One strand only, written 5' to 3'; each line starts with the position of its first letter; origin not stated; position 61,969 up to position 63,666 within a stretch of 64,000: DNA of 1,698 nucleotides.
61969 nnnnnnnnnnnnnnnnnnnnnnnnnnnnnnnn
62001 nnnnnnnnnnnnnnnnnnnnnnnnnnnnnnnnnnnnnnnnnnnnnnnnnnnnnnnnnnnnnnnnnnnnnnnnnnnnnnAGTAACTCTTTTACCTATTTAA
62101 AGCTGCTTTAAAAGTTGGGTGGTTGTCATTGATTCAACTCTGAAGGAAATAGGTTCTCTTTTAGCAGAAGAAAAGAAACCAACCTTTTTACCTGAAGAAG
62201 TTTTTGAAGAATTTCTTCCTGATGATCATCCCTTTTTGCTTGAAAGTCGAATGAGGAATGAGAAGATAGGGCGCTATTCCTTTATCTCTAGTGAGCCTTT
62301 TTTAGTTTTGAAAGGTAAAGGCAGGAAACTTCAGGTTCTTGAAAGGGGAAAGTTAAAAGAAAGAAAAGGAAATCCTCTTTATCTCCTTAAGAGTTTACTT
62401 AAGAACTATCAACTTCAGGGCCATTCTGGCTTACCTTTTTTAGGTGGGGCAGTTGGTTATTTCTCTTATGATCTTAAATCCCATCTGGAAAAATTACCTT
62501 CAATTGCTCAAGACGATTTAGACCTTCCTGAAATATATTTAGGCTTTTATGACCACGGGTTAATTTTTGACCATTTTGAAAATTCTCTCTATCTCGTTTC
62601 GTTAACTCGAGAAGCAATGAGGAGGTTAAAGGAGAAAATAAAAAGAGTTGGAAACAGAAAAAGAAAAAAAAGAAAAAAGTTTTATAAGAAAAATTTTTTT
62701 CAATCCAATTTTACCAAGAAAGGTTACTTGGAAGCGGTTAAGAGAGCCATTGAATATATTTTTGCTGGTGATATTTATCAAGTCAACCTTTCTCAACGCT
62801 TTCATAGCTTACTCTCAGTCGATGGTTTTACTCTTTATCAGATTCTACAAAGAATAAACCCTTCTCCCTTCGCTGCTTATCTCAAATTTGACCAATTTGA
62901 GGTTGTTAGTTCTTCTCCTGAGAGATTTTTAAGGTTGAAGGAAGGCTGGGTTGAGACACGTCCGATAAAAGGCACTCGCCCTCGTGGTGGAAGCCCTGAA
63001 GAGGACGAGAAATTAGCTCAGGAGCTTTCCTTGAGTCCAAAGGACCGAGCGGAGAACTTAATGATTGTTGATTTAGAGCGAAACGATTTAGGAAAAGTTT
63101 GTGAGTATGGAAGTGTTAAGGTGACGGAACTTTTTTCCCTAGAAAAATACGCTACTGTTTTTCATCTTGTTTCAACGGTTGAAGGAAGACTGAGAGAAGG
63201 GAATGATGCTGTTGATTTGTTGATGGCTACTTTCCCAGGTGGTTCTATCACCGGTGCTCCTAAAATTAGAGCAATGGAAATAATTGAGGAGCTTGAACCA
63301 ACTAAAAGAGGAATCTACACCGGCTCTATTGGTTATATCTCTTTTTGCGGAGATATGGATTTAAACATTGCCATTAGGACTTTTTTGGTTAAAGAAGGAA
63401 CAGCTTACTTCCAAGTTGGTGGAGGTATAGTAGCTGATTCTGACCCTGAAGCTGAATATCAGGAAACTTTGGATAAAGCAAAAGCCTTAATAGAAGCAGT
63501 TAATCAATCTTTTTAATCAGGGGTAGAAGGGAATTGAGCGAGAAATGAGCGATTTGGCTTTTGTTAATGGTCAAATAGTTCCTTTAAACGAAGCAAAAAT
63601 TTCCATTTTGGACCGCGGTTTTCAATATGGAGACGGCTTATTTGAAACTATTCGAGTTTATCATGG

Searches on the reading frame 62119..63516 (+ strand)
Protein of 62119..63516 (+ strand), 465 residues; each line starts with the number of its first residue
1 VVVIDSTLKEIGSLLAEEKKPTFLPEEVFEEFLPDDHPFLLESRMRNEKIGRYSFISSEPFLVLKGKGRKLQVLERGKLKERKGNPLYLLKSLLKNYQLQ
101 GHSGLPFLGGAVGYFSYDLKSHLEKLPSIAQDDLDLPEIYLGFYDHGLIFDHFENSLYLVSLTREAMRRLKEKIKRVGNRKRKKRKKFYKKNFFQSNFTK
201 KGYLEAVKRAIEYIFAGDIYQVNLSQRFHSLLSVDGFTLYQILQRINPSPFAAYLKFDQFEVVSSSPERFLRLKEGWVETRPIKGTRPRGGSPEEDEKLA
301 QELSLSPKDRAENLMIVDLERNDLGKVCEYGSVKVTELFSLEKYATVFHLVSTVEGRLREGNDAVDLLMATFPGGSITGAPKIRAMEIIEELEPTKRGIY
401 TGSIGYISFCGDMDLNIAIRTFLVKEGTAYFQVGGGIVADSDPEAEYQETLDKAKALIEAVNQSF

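Call 83: find_encoding_contigs(protein=window:62119-63516:+, flank=10000, max_places=2)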
Protein window:62119-63516:+ (465 aa): no gene with exactly this product is on record in the collection.
